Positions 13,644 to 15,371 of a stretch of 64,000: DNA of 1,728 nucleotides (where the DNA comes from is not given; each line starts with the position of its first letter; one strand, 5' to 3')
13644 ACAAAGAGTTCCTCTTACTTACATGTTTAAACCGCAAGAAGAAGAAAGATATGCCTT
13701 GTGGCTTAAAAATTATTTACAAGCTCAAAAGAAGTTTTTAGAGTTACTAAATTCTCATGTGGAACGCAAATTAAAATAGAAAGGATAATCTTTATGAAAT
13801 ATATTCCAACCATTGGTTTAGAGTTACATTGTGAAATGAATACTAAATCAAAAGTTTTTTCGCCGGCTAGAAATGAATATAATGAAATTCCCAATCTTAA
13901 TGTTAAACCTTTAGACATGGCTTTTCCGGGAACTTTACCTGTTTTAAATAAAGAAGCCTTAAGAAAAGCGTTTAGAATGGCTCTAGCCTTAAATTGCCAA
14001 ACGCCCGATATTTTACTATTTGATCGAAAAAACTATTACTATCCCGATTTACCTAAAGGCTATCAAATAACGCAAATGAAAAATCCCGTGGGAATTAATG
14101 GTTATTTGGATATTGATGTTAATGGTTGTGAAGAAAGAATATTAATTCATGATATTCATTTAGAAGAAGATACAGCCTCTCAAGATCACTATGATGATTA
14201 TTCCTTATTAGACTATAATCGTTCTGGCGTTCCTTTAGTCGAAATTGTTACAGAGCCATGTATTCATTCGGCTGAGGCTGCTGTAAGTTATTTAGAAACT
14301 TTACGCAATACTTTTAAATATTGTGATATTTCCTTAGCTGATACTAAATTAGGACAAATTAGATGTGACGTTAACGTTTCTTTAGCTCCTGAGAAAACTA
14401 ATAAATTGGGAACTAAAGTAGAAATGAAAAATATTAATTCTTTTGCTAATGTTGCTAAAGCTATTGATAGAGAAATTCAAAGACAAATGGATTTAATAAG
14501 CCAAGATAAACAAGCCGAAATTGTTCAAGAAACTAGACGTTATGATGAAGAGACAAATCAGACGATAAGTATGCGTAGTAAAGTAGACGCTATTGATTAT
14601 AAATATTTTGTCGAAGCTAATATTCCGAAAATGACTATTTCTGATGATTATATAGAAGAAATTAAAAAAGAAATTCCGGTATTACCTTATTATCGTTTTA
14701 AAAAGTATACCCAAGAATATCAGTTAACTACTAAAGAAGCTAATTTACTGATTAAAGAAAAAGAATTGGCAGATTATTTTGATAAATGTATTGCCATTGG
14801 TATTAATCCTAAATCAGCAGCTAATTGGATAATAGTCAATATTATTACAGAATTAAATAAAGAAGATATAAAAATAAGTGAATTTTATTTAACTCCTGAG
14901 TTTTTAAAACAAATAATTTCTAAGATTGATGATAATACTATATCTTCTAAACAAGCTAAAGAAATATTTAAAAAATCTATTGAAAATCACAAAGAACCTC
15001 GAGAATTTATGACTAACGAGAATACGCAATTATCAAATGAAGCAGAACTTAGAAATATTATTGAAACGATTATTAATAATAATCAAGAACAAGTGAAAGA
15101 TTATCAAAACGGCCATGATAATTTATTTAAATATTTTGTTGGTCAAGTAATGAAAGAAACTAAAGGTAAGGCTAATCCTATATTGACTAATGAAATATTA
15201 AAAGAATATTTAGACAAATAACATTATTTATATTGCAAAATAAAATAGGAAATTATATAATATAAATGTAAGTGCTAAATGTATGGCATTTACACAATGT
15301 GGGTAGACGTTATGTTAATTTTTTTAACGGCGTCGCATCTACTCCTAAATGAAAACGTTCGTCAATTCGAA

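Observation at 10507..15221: Archaeal-type AspRS with AsnRS and a stand-alone gatB (no gatC/gatA), with two tiny coupled ORFs in between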

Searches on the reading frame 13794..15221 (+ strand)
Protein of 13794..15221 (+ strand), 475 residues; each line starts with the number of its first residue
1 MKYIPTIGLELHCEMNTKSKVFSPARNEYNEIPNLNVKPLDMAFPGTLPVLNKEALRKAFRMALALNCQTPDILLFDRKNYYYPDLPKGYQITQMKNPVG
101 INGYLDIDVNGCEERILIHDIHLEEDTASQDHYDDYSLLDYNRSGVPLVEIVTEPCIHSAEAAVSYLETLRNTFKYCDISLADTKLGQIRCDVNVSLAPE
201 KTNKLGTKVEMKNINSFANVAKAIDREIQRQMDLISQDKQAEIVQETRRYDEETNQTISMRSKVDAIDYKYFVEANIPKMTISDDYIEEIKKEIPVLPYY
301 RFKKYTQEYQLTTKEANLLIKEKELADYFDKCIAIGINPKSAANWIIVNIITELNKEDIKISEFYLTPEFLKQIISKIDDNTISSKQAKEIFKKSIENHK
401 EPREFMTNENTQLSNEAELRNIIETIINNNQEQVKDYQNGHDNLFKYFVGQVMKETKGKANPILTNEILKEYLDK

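Call 3: search_protein_families(library=pfam, proteins=[window:13794-15221:+], max_evalue=0.1)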
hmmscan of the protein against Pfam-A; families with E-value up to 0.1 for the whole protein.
window:13794-15221:+ (475 aa): 2 families
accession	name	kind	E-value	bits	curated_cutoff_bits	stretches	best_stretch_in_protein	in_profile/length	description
PF02934.20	GatB_N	-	1e-103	346.8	23.4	1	6-288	2-277/277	GatB/GatE catalytic domain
PF02637.23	GatB_Yqey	-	1.7e-45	155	27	1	327-473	1-148/148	GatB domain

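Call 4: search_protein_families(library=ncbifam, proteins=[window:13794-15221:+], max_evalue=0.1)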
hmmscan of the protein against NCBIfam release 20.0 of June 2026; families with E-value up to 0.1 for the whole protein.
window:13794-15221:+ (475 aa): 10 families
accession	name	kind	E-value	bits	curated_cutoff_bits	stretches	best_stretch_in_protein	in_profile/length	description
NF004012.0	PRK05477.1-2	equivalog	8.5e-170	565.6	338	1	2-475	3-480/481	Asp-tRNA(Asn)/Glu-tRNA(Gln) amidotransferase subunit GatB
NF004014.0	PRK05477.1-4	equivalog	2.3e-157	524.5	414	1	1-473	1-474/475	Asp-tRNA(Asn)/Glu-tRNA(Gln) amidotransferase subunit GatB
NF004011.1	PRK05477.1-1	equivalog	8.5e-157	522.7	680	1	1-474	1-474/475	Asp-tRNA(Asn)/Glu-tRNA(Gln) amidotransferase subunit GatB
TIGR00133.1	gatB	equivalog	1.1e-154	515.6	314.8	1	4-473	5-480/481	Asp-tRNA(Asn)/Glu-tRNA(Gln) amidotransferase subunit GatB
NF004015.0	PRK05477.1-5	equivalog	4e-141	470.9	628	1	6-474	18-487/488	Asp-tRNA(Asn)/Glu-tRNA(Gln) amidotransferase subunit GatB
NF004013.0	PRK05477.1-3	equivalog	4.4e-118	394.9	653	1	2-472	16-498/501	Asp-tRNA(Asn)/Glu-tRNA(Gln) amidotransferase subunit GatB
NF003107.0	PRK04028.1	equivalog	3e-53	181.2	456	2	241-474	401-625/630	Glu-tRNA(Gln) amidotransferase subunit GatE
TIGR00134.1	gatE_arch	equivalog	2.4e-40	138.4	319.55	2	244-473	398-618/622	Glu-tRNA(Gln) amidotransferase subunit GatE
NF011291.0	PRK14703.1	equivalog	6.3e-31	107.4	681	1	300-474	598-768/769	glutamine--tRNA ligase/YqeY domain fusion protein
NF011429.0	PRK14857.1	equivalog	0.061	13.7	77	1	199-259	24-83/91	TatA/E family twin arginine-targeting protein translocase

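Call 8: find_encoding_contigs(protein=window:13794-15221:+, flank=10000, max_places=6)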
Protein window:13794-15221:+ (475 aa): no gene with exactly this product is on record in the collection.

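Call 14: find_related_loci(query=window:13794-15218:+, collection=genome_contigs, flank=10000)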
Query window:13794-15218:+ (475 aa) in genome_contigs; peptide patterns used: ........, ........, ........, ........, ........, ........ (x = any residue, [..] = any of these).
313 stretches matched a pattern; 288 encode a relative of the query (tblastn E <= 1e-3); the best 80 are kept; 80 distinct loci.
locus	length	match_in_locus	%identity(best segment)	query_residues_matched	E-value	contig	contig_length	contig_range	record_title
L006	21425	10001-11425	97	1-475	0e+0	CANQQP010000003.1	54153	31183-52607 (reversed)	MAG: uncultured Bacilli bacterium isolate Lapin-008__bin8 genome assembly, contig: Lapin-008__NODE_747_length_54153_cov_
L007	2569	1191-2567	98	1-459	0e+0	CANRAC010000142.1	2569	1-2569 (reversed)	MAG: uncultured Bacilli bacterium isolate Lapin-016__bin74 genome assembly, contig: Lapin-016__NODE_43095_length_2569_co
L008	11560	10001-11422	83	1-475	0e+0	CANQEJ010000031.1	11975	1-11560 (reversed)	MAG: uncultured Bacilli bacterium isolate Lapin-007__bin15 genome assembly, contig: Lapin-007__NODE_2120_length_11975_co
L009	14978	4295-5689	76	1-467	0e+0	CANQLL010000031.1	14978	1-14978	MAG: uncultured Bacilli bacterium isolate Lapin-015__bin71 genome assembly, contig: Lapin-015__NODE_3845_length_14978_co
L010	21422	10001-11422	71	1-475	0e+0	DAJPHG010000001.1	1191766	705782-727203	MAG TPA_asm: Bacilli bacterium isolate VEG01_HIC_0010 tig00004983, whole genome shotgun sequence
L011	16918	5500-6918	63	2-474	0e+0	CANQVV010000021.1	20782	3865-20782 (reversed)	MAG: uncultured Bacilli bacterium isolate Lapin-014__bin22 genome assembly, contig: Lapin-014__NODE_2073_length_20782_co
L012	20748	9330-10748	61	2-474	0e+0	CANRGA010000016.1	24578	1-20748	MAG: uncultured Bacilli bacterium isolate Lapin-022__bin6 genome assembly, contig: Lapin-022__NODE_1956_length_24578_cov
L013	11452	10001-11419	61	2-474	0e+0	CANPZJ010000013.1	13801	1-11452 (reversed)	MAG: uncultured Bacilli bacterium isolate Lapin-003-2__bin68 genome assembly, contig: Lapin-003-2__NODE_4049_length_1380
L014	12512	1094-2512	61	2-474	0e+0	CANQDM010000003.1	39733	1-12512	MAG: uncultured Bacilli bacterium isolate Lapin-007__bin22 genome assembly, contig: Lapin-007__NODE_264_length_39733_cov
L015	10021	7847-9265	60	2-474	0e+0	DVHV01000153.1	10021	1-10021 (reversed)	MAG TPA_asm: Candidatus Onthocola stercoravium isolate ChiW5-5982 ChiW5__C111781_L10021_SRR5506738, whole genome shotgun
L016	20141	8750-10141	58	2-465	0e+0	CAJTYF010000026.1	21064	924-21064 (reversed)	MAG TPA_asm: uncultured Bacilli bacterium isolate MGBC121705 genome assembly, contig: MGBC121705.26, whole genome shotgu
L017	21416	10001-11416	57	2-473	0e+0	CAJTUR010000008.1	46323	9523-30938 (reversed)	MAG TPA_asm: uncultured Bacilli bacterium isolate MGBC108787 genome assembly, contig: MGBC108787.8, whole genome shotgun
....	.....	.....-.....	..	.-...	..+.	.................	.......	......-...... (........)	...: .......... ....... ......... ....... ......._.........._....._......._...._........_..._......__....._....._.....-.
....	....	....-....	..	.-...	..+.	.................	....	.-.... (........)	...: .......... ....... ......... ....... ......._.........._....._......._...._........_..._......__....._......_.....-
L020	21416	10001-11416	55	3-475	8e-179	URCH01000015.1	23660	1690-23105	uncultured Tenericutes bacterium isolate UMGS872 genome assembly, contig: NODE_270_length_23660_cov_5.40275, whole genom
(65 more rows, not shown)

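Call 21: find_homologous_proteins(query=L010:8547-9998:+, max_evalue=1e-100)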
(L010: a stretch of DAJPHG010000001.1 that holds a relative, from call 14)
Query L010:8547-9998:+ (484 aa): 7424 proteins with E <= 1e-100 among 8000 candidates; the best 120 are listed.
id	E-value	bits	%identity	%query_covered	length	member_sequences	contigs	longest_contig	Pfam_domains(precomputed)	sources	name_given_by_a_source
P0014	0.0e+0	1077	99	100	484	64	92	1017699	PF01425.27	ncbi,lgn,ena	-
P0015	2.6e-247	839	77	100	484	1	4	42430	PF01425.27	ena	-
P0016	4.3e-247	839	75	99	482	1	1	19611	PF01425.27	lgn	-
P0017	4.8e-246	835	75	99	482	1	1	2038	PF01425.27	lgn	-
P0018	1.5e-242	824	75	100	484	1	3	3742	PF01425.27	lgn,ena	-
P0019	2.6e-230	783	72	100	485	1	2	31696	PF01425.27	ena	-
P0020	3.2e-228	776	72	100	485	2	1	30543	PF01425.27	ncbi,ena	-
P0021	1.5e-225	768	73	100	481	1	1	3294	PF01425.27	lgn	-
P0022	1.8e-219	748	69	98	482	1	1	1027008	PF01425.27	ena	-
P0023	1.3e-213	728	68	99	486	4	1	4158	PF01425.27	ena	-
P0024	5.8e-211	720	68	100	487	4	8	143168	PF01425.27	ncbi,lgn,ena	-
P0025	1.5e-210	718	67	99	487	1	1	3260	PF01425.27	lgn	-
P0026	2.4e-210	718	67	98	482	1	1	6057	PF01425.27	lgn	-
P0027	4.9e-210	717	66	99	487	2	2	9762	PF01425.27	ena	-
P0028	2.7e-209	714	66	99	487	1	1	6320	PF01425.27,PF14223.15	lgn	-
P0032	1.0e-208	712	68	98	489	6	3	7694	PF01425.27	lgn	-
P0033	1.4e-208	712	68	99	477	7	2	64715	PF01425.27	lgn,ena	-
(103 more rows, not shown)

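Call 22: find_encoding_contigs(protein=P0015, flank=8000, max_places=3)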
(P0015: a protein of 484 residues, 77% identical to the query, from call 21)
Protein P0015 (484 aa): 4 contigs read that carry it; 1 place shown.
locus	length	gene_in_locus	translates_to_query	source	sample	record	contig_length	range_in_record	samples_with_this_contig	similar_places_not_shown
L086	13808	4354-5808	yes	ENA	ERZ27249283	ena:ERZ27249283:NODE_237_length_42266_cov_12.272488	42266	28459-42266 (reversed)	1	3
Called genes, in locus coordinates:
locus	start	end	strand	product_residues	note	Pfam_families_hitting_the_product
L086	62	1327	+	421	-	PF13393:tRNA-synt_His, PF00587:tRNA-synt_2b, PF03129:HGTP_anticodon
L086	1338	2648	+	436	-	PF01336:tRNA_anti-codon, PF00152:tRNA-synt_2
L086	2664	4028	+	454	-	PF01336:tRNA_anti-codon, PF00152:tRNA-synt_2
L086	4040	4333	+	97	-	PF02686:GatC (weak)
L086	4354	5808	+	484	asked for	PF01425:Amidase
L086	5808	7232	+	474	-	PF02934:GatB_N, PF02637:GatB_Yqey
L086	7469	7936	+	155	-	PF05198:IF3_N, PF00707:IF3_C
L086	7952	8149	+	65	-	PF01632:Ribosomal_L35p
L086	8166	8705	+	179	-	PF00453:Ribosomal_L20, PF07498:Rho_N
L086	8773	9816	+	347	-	-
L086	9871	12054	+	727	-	PF00403:HMA, PF00122:E1-E2_ATPase, PF00702:Hydrolase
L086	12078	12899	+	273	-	PF01171:ATP_bind_3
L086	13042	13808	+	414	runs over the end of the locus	PF11104:PilM_2 (faint), PF02491:SHS2_FTSA, PF06277:EutA (weak), PF14450:FtsA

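Call 23: find_encoding_contigs(protein=P0016, flank=8000, max_places=3)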
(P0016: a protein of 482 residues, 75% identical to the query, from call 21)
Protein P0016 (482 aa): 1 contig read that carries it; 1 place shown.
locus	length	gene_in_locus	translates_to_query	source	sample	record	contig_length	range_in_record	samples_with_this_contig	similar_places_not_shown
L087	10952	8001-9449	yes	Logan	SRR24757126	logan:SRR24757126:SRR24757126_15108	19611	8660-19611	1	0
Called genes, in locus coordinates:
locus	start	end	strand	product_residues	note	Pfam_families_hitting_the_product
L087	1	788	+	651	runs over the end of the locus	-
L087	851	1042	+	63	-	-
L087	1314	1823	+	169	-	-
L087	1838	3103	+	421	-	PF13393:tRNA-synt_His, PF00587:tRNA-synt_2b, PF03129:HGTP_anticodon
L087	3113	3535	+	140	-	-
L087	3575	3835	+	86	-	-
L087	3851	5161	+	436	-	PF01336:tRNA_anti-codon, PF00152:tRNA-synt_2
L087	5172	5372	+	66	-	-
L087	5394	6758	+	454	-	PF01336:tRNA_anti-codon, PF00152:tRNA-synt_2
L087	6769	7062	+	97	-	PF02686:GatC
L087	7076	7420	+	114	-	-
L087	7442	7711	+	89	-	-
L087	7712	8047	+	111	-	-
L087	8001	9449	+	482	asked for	PF01425:Amidase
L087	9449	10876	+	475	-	PF02934:GatB_N, PF02637:GatB_Yqey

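Call 24: find_encoding_contigs(protein=P0020, flank=8000, max_places=3)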
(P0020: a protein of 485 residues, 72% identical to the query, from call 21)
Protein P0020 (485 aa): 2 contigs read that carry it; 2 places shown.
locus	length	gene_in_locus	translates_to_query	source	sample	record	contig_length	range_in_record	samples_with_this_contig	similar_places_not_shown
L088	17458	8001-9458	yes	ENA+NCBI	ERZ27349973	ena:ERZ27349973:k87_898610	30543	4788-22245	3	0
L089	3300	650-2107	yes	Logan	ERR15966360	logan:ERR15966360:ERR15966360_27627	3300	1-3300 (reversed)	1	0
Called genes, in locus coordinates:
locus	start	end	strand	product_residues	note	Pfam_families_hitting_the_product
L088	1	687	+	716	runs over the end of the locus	PF13328:HD_4, PF01966:HD (weak), PF04607:RelA_SpoT, PF02824:TGS, PF19296:RelA_AH, PF13291:ACT_4 (faint), PF28438:RelA_RIS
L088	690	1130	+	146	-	PF02580:Tyr_Deacylase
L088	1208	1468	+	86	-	-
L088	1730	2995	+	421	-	PF13393:tRNA-synt_His, PF00587:tRNA-synt_2b, PF13393:tRNA-synt_His, PF03129:HGTP_anticodon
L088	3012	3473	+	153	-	-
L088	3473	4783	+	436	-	PF01336:tRNA_anti-codon, PF00152:tRNA-synt_2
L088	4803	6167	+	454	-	PF01336:tRNA_anti-codon, PF00152:tRNA-synt_2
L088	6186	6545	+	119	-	-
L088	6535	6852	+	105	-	PF02686:GatC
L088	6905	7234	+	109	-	-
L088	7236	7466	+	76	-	-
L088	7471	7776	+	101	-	-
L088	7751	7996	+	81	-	-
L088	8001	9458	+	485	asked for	PF01425:Amidase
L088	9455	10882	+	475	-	PF02934:GatB_N, PF02637:GatB_Yqey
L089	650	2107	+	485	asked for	PF01425:Amidase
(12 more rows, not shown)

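Call 25: find_encoding_contigs(protein=P0018, flank=4000, max_places=3)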
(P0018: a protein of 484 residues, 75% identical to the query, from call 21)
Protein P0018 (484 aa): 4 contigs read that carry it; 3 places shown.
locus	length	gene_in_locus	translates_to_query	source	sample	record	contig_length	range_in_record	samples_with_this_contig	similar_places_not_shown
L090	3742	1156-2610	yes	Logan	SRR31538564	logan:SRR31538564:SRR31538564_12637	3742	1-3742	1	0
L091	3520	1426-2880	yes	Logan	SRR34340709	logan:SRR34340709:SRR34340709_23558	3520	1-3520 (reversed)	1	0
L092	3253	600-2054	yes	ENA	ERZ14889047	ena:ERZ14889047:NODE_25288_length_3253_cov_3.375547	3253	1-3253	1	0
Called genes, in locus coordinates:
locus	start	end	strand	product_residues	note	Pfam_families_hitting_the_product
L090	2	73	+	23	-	?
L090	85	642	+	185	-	-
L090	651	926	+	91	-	-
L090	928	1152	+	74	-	-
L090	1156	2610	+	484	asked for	PF01425:Amidase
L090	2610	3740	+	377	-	?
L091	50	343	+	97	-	PF02686:GatC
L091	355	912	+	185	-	-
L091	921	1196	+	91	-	-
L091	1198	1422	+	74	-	-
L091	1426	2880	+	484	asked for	PF01425:Amidase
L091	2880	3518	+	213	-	?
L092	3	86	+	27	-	?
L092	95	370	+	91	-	-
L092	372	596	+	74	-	-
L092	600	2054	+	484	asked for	PF01425:Amidase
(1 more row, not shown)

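Call 26: find_encoding_contigs(protein=P0021, flank=4000, max_places=3)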
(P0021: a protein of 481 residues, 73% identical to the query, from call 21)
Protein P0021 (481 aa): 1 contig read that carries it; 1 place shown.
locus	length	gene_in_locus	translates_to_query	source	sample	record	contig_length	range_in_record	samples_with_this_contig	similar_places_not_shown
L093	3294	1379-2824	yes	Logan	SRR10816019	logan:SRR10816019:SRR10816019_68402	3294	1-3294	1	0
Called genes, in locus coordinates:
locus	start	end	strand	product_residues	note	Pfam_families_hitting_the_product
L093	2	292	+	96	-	?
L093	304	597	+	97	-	PF02686:GatC (weak)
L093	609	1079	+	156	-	-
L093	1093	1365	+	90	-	-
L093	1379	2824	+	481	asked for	PF01425:Amidase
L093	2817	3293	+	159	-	?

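Call 27: find_encoding_contigs(protein=P0022, flank=8000, max_places=2)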
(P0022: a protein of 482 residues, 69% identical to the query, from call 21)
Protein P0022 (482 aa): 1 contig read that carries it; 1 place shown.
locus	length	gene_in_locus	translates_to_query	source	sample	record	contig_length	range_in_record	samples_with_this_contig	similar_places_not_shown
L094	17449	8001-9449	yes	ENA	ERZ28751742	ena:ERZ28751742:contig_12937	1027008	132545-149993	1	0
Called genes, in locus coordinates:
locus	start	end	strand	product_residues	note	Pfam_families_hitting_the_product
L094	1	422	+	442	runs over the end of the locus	PF00006:ATP-synt_ab, PF00306:ATP-synt_ab_C (faint)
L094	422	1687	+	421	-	PF00006:ATP-synt_ab, PF22919:ATP-synt_VA_C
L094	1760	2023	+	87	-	-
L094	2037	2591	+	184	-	-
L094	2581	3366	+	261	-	PF00231:ATP-synt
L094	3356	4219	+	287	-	-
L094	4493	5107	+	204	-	PF00702:Hydrolase, PF13419:HAD_2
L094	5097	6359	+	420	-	PF13393:tRNA-synt_His, PF00587:tRNA-synt_2b, PF03129:HGTP_anticodon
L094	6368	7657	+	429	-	PF01336:tRNA_anti-codon, PF00152:tRNA-synt_2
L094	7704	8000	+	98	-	PF02686:GatC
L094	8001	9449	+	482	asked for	PF01425:Amidase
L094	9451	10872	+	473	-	PF02934:GatB_N, PF02637:GatB_Yqey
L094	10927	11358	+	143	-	-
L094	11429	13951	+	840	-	PF01624:MutS_I, PF05192:MutS_III, PF05190:MutS_IV, PF00488:MutS_V, PF27441:MutS_C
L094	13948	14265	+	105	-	-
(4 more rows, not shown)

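Call 33: find_encoding_contigs(protein=P0019, flank=10000, max_places=3)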
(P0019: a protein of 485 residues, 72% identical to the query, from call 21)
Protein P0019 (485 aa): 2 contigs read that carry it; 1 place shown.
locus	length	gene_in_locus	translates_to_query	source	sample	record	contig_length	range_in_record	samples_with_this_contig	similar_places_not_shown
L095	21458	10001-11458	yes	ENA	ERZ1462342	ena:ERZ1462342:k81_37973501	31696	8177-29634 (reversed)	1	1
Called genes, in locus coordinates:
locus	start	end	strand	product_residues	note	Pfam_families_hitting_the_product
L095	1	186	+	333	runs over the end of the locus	-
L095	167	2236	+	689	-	-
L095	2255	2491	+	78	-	-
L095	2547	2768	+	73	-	-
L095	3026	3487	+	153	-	-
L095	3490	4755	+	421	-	PF13393:tRNA-synt_His, PF00587:tRNA-synt_2b, PF03129:HGTP_anticodon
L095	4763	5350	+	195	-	PF00583:Acetyltransf_1, PF13302:Acetyltransf_3 (weak), PF13673:Acetyltransf_10 (weak), PF13508:Acetyltransf_7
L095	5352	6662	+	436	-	PF01336:tRNA_anti-codon, PF00152:tRNA-synt_2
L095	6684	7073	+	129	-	-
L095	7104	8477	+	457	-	PF01336:tRNA_anti-codon, PF00152:tRNA-synt_2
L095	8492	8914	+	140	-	-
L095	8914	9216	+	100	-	PF02686:GatC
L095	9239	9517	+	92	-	-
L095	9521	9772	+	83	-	-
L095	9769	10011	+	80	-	-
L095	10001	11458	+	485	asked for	PF01425:Amidase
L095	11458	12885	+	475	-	PF02934:GatB_N, PF02637:GatB_Yqey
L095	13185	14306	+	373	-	PF07963:N_methyl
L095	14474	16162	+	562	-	-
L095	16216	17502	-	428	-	PF01943:Polysacc_synt, PF13440:Polysacc_synt_3 (faint), PF03023:MurJ (weak), PF01554:MatE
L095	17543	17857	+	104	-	PF13797:Post_transc_reg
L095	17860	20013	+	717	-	PF13328:HD_4, PF01966:HD (weak), PF04607:RelA_SpoT, PF02824:TGS, PF19296:RelA_AH, PF28438:RelA_RIS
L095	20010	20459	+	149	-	PF02580:Tyr_Deacylase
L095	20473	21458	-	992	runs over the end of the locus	PF00912:Transgly, PF00905:Transpeptidase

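Call 36: find_encoding_contigs(protein=P0033, flank=10000, max_places=3)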
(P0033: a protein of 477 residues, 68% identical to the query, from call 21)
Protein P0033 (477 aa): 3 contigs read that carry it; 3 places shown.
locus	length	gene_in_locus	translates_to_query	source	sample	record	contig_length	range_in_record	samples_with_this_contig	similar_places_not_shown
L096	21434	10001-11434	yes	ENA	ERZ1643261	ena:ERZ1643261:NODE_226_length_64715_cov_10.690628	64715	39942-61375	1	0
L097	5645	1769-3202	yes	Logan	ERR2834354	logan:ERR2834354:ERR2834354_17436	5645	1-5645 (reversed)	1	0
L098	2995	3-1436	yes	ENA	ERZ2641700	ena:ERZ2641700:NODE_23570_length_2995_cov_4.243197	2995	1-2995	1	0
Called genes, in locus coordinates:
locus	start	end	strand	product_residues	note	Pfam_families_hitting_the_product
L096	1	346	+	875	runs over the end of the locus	PF12704:MacB_PCD (weak), PF02687:FtsX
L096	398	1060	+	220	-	PF00072:Response_reg, PF00486:Trans_reg_C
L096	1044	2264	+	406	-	PF00512:HisKA, PF02518:HATPase_c, PF13589:HATPase_c_3 (weak)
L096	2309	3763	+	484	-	PF16403:Bact_surface_Ig-like, PF07523:Big_3 (faint), PF16403:Bact_surface_Ig-like, PF13354:Beta-lactamase2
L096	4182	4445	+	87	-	-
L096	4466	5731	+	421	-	PF13393:tRNA-synt_His, PF00587:tRNA-synt_2b, PF03129:HGTP_anticodon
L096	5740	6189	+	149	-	-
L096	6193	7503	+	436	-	PF01336:tRNA_anti-codon, PF00152:tRNA-synt_2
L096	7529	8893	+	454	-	PF01336:tRNA_anti-codon, PF00152:tRNA-synt_2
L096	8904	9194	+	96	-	PF02686:GatC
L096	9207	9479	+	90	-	-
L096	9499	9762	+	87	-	-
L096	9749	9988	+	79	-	-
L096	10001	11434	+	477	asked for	PF01425:Amidase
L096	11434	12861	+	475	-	PF02934:GatB_N, PF02637:GatB_Yqey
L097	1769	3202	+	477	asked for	PF01425:Amidase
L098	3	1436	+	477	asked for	PF01425:Amidase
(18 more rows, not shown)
